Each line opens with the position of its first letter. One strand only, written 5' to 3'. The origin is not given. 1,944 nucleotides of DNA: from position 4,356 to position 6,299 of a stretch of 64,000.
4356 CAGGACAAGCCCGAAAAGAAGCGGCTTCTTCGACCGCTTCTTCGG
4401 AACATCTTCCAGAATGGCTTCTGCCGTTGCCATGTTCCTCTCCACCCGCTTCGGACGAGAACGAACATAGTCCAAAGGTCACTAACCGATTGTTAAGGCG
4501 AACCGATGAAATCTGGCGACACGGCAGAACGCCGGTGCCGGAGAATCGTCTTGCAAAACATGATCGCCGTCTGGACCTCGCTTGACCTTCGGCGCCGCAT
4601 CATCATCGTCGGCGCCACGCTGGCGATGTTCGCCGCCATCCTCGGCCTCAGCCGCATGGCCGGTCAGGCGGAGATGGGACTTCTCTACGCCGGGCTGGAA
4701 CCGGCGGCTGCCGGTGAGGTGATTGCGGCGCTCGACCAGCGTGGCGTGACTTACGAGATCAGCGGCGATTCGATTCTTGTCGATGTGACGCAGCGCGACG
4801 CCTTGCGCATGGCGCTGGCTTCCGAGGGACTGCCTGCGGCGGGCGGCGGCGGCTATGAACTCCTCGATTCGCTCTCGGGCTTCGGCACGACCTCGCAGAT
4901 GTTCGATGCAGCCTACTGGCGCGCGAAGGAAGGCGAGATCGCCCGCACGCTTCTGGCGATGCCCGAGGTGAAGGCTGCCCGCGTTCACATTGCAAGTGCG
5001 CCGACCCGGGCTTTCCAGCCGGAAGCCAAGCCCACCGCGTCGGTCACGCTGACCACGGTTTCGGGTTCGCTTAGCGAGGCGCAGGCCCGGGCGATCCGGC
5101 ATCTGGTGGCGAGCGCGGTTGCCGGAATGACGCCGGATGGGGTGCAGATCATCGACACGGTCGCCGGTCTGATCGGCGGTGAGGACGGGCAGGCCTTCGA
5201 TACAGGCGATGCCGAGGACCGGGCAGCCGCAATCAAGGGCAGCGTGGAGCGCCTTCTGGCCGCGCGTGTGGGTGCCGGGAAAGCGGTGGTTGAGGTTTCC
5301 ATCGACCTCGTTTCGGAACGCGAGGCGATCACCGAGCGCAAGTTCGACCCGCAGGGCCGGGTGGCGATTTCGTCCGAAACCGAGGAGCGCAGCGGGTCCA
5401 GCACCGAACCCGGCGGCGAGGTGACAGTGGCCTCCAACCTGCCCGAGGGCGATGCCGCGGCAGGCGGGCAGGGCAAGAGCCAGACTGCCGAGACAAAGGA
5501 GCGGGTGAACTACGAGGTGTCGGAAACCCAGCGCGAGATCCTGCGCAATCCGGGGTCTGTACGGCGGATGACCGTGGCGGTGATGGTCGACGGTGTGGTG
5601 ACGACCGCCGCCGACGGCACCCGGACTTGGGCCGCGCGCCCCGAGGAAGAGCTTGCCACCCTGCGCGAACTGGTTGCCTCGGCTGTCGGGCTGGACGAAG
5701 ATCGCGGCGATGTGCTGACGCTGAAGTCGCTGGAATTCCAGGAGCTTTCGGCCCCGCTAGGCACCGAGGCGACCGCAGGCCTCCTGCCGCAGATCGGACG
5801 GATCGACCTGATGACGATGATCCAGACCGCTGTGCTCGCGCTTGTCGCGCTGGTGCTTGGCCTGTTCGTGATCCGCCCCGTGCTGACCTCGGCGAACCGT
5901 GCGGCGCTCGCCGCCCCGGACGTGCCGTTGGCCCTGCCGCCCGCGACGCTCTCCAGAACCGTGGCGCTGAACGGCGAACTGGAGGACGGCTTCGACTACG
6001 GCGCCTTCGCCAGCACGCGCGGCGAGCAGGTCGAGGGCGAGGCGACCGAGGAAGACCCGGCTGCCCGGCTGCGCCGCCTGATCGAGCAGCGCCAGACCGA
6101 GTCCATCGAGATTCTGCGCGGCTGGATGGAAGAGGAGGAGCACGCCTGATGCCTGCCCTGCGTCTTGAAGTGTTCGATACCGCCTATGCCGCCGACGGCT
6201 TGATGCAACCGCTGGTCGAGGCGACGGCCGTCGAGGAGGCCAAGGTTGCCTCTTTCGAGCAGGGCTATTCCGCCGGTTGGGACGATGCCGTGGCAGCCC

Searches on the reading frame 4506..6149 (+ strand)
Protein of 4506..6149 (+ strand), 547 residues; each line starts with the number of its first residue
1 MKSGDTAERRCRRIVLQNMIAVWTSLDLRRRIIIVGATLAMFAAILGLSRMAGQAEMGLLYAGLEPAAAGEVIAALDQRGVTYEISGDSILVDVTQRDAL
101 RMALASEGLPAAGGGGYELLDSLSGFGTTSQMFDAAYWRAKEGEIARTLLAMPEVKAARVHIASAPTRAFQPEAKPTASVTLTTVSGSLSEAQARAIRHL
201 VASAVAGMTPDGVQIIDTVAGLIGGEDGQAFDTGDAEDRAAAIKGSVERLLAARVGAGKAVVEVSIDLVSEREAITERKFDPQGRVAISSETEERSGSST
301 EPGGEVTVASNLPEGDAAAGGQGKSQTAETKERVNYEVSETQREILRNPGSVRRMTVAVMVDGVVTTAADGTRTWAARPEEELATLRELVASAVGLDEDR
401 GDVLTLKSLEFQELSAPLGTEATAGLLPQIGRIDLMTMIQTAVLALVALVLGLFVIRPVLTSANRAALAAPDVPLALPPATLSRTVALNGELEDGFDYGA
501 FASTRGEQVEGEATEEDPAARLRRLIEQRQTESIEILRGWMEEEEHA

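Call 59: search_protein_families(library=pfam, proteins=[window:4506-6149:+], max_evalue=0.001)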
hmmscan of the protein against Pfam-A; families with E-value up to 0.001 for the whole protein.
window:4506-6149:+ (547 aa): 2 families
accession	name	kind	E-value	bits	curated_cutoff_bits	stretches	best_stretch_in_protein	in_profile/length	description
PF01514.23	YscJ_FliF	-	7e-49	166.6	24.4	1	54-220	3-174/179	Secretory protein of YscJ/FliF family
PF08345.17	YscJ_FliF_C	-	1.1e-37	130.2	23.8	1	251-411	1-147/147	Flagellar M-ring protein C-terminal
